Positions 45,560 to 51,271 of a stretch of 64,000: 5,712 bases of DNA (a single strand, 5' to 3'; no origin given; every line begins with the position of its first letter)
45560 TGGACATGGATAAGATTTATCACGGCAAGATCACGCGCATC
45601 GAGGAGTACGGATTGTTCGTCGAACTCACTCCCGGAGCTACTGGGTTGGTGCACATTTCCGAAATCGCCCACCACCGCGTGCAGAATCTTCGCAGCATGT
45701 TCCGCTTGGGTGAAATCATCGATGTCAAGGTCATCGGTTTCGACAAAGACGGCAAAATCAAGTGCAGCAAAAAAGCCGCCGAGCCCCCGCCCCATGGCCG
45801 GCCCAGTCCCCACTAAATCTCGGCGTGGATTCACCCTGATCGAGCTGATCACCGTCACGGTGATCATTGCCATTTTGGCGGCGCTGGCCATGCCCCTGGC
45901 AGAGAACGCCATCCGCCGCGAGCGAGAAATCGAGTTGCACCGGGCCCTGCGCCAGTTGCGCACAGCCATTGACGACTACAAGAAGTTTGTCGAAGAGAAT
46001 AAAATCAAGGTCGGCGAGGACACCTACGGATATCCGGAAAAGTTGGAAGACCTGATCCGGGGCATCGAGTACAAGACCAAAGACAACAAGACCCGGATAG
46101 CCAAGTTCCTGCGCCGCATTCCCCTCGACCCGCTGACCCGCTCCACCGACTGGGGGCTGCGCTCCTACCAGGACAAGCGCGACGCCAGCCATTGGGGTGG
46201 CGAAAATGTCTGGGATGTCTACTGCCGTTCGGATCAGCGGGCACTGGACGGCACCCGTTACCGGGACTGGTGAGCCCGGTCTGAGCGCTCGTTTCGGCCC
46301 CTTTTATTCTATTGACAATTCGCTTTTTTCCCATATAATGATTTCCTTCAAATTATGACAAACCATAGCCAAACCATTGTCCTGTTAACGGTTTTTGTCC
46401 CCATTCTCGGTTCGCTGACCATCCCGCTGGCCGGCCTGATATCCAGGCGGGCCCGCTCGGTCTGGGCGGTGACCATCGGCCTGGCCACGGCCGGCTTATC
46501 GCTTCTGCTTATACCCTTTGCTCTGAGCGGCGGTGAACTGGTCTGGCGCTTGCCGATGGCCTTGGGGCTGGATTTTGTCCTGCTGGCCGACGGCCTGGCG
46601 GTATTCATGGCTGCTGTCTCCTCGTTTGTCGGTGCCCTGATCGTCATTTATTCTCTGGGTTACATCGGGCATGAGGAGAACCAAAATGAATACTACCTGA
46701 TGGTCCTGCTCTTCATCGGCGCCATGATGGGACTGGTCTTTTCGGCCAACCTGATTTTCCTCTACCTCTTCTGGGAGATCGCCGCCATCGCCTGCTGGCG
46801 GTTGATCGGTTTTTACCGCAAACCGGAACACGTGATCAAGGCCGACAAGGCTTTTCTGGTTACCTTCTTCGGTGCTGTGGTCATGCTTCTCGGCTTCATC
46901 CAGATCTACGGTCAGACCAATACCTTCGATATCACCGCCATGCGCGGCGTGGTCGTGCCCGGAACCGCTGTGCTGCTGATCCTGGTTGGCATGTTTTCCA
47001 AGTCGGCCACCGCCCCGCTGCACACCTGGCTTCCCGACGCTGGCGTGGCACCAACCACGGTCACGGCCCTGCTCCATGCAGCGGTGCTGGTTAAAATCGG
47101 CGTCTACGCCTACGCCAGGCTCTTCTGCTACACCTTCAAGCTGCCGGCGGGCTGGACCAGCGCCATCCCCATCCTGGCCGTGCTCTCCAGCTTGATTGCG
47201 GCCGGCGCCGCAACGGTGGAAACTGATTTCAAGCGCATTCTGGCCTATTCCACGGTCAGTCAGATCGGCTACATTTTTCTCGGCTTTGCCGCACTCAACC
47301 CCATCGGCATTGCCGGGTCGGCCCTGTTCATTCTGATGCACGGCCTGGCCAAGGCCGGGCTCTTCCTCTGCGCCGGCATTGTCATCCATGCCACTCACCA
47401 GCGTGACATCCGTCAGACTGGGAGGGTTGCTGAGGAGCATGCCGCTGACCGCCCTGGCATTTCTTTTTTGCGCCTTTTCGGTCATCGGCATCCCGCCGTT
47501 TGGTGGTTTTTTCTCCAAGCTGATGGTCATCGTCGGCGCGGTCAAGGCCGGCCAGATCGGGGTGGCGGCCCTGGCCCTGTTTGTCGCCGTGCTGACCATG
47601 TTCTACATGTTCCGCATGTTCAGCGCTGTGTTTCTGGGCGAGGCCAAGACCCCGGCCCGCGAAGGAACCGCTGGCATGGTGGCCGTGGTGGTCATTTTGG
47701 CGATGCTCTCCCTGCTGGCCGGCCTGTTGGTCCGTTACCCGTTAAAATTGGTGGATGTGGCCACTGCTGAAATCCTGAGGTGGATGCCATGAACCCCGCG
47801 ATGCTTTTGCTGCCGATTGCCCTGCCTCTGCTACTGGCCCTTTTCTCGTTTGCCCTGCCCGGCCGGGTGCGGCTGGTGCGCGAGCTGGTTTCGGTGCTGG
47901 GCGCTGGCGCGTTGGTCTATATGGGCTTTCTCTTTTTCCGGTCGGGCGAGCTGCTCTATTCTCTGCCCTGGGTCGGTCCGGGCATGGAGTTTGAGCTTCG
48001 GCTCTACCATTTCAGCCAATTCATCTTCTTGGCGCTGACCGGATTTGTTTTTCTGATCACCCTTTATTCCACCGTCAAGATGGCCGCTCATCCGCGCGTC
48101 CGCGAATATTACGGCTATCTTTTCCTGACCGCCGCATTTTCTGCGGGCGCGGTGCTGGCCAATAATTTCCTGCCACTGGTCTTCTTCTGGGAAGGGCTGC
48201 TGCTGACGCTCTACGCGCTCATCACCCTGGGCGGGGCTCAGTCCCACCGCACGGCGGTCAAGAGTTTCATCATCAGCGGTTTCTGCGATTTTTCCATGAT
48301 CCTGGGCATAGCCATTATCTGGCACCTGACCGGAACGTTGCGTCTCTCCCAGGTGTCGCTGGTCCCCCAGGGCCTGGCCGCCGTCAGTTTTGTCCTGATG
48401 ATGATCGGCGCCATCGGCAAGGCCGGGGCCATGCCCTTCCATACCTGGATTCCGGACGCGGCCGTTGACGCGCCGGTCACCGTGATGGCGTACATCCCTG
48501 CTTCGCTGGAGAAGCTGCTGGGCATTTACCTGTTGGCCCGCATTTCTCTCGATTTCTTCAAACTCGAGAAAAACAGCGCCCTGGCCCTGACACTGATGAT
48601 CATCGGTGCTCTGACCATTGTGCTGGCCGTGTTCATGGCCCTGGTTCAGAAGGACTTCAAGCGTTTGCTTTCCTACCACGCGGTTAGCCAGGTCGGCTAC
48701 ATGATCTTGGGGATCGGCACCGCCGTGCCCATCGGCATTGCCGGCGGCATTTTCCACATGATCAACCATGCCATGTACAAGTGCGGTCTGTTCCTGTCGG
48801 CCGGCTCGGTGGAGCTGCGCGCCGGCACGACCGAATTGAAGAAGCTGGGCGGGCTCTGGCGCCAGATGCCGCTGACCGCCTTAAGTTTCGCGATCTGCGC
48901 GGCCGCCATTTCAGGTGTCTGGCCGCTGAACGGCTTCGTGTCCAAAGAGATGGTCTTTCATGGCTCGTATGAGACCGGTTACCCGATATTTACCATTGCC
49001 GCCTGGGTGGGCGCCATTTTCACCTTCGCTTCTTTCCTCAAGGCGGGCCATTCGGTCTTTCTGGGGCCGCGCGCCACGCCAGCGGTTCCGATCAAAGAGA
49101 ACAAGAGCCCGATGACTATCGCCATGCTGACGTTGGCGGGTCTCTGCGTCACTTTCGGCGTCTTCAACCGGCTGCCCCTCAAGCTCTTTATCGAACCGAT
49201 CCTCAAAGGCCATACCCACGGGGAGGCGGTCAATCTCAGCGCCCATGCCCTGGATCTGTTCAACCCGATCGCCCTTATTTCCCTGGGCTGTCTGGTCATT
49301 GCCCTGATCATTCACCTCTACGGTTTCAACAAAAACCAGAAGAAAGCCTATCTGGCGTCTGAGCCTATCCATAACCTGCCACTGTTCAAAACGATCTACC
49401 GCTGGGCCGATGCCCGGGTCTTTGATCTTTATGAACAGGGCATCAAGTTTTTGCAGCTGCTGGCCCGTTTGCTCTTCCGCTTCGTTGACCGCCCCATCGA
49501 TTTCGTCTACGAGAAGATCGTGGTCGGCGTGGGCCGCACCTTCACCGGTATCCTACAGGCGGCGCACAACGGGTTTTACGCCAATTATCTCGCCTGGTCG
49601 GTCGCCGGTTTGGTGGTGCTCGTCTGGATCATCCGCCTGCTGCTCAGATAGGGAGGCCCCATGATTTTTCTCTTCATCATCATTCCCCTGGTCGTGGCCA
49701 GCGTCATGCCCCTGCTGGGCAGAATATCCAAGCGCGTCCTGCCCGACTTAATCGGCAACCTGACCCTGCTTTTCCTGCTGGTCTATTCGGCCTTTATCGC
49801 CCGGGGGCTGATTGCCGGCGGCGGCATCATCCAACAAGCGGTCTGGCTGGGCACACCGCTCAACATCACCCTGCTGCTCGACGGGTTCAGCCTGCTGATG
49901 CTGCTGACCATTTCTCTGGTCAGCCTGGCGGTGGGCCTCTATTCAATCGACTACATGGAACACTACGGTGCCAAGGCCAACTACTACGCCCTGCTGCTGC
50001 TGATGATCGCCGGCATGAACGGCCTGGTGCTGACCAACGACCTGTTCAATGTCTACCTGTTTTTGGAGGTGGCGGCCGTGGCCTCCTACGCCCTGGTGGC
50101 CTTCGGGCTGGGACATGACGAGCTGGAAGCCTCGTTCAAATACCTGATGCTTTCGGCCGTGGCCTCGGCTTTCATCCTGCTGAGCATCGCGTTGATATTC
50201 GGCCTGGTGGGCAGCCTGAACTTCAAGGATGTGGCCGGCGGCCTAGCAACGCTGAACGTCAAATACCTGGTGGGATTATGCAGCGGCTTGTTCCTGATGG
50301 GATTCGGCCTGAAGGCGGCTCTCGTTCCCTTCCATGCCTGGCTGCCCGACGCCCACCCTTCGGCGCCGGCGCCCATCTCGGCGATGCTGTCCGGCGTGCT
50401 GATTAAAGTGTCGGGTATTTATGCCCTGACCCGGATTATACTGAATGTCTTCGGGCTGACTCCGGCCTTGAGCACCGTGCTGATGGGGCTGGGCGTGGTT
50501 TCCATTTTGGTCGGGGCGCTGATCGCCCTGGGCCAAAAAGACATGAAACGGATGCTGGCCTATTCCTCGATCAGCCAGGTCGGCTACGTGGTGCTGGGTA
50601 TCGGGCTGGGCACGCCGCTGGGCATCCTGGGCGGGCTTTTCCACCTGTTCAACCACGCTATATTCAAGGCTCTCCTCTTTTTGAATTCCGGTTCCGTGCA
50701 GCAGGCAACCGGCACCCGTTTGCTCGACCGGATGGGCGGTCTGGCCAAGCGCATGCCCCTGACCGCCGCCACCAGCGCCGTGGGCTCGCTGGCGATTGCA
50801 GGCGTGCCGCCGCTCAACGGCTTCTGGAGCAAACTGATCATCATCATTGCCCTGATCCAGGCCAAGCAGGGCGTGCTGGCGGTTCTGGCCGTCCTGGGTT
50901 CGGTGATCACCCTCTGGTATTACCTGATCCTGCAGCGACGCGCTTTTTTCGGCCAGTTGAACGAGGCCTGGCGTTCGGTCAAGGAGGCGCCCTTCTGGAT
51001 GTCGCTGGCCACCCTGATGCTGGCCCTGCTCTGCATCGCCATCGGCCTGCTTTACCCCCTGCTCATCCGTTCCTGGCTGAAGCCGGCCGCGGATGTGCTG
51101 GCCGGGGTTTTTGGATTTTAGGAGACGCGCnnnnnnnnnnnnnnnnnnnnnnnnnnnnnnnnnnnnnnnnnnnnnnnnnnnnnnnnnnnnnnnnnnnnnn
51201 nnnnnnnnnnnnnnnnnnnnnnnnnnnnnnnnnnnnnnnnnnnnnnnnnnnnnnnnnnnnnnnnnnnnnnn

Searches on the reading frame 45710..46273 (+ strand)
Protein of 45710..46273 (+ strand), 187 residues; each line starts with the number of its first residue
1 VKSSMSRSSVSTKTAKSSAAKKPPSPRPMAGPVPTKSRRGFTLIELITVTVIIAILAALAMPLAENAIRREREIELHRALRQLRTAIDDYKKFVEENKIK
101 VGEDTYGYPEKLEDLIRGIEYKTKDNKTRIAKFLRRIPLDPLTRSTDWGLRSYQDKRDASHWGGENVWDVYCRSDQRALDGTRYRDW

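Call 30: search_protein_families(library=pfam, proteins=[window:45710-46273:+], max_evalue=0.001)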
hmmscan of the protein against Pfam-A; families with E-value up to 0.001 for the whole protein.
window:45710-46273:+ (187 aa): 1 family
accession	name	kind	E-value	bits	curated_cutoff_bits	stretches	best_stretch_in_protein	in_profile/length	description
PF07963.17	N_methyl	-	3e-07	30.2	21.2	1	36-61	2-27/27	Prokaryotic N-terminal methylation motif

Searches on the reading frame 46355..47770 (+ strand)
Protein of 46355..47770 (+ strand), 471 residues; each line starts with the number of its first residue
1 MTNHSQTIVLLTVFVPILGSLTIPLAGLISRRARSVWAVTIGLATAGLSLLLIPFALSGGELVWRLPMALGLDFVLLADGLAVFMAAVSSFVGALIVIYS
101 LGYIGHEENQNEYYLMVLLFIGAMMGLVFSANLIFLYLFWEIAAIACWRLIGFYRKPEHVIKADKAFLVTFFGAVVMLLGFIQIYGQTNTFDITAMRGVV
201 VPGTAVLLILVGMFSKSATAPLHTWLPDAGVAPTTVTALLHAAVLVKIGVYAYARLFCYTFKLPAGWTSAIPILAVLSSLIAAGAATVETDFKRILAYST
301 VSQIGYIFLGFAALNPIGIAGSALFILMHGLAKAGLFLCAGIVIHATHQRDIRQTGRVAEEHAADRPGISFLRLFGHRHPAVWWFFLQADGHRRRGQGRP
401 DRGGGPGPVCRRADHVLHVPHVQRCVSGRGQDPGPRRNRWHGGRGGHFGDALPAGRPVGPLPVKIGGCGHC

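Call 4: search_protein_families(library=pfam, proteins=[window:46355-47770:+], max_evalue=0.01)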
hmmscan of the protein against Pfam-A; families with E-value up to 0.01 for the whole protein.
window:46355-47770:+ (471 aa): 2 families
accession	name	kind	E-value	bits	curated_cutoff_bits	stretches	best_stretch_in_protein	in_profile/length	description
PF00361.26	Proton_antipo_M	-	6e-54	183.7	21.5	1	130-359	1-239/294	NADH:quinone oxidoreductase/Mrp antiporter, TM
PF00662.26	Proton_antipo_N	-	4.6e-09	36.5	24.5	1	70-114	7-51/51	NADH-Ubiquinone oxidoreductase (complex I), chain 5 N-terminus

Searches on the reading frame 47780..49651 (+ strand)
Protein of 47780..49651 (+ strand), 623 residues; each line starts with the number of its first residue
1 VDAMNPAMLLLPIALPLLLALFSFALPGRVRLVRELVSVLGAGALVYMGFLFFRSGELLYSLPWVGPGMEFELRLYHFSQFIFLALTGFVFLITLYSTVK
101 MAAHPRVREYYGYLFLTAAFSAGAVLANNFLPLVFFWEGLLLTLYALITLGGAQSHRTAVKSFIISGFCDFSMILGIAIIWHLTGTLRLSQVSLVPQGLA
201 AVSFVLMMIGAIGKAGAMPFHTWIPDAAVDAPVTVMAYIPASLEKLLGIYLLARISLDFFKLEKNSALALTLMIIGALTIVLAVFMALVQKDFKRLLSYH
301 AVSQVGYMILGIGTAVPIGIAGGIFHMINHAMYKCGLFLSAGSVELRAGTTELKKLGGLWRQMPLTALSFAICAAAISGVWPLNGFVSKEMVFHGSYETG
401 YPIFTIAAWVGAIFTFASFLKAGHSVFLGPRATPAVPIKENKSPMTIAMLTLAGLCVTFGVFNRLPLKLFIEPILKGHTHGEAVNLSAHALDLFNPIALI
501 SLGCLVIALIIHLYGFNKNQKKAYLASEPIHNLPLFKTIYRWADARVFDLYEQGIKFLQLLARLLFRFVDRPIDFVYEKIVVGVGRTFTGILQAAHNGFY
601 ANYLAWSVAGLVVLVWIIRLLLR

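Call 4: search_protein_families(library=pfam, proteins=[window:47780-49651:+], max_evalue=0.01)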
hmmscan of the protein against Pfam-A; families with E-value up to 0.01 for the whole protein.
window:47780-49651:+ (623 aa): 1 family
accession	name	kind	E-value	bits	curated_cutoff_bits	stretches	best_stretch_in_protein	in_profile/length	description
PF00361.26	Proton_antipo_M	-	1e-58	199.3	21.5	1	127-415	1-294/294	NADH:quinone oxidoreductase/Mrp antiporter, TM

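Call 54: find_encoding_contigs(protein=window:47789-49651:+, flank=10000, max_places=10)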
Protein window:47789-49651:+ (620 aa): no gene with exactly this product is on record in the collection.

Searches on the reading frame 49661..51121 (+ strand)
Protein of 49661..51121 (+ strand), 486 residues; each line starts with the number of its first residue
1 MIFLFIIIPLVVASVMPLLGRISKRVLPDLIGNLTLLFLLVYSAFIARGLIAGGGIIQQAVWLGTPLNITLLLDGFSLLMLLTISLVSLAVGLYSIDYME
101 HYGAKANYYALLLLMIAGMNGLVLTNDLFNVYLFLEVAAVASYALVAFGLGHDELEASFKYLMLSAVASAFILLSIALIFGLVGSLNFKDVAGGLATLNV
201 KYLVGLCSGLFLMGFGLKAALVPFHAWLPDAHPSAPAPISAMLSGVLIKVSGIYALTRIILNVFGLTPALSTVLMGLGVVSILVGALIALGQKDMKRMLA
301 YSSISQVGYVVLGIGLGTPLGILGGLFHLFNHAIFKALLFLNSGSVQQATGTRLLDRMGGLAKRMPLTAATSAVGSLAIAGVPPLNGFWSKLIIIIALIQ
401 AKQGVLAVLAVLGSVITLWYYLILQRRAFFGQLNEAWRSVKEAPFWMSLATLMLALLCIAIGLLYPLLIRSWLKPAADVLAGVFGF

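Call 4: search_protein_families(library=pfam, proteins=[window:49661-51121:+], max_evalue=0.01)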
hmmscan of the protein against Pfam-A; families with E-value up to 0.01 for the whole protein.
window:49661-51121:+ (486 aa): 3 families
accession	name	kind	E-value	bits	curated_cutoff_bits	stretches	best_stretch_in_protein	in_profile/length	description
PF00361.26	Proton_antipo_M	-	5.3e-72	242.9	21.5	1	126-417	2-294/294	NADH:quinone oxidoreductase/Mrp antiporter, TM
PF00662.26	Proton_antipo_N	-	2.2e-10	40.7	24.5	1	66-108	8-50/51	NADH-Ubiquinone oxidoreductase (complex I), chain 5 N-terminus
PF10125.14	NADHdeh_related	-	0.00037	20.4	27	1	119-230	81-187/218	NADH dehydrogenase I, subunit N related protein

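Call 12: find_encoding_contigs(protein=window:49661-51121:+, flank=10000, max_places=10)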
Protein window:49661-51121:+ (486 aa): no gene with exactly this product is on record in the collection.
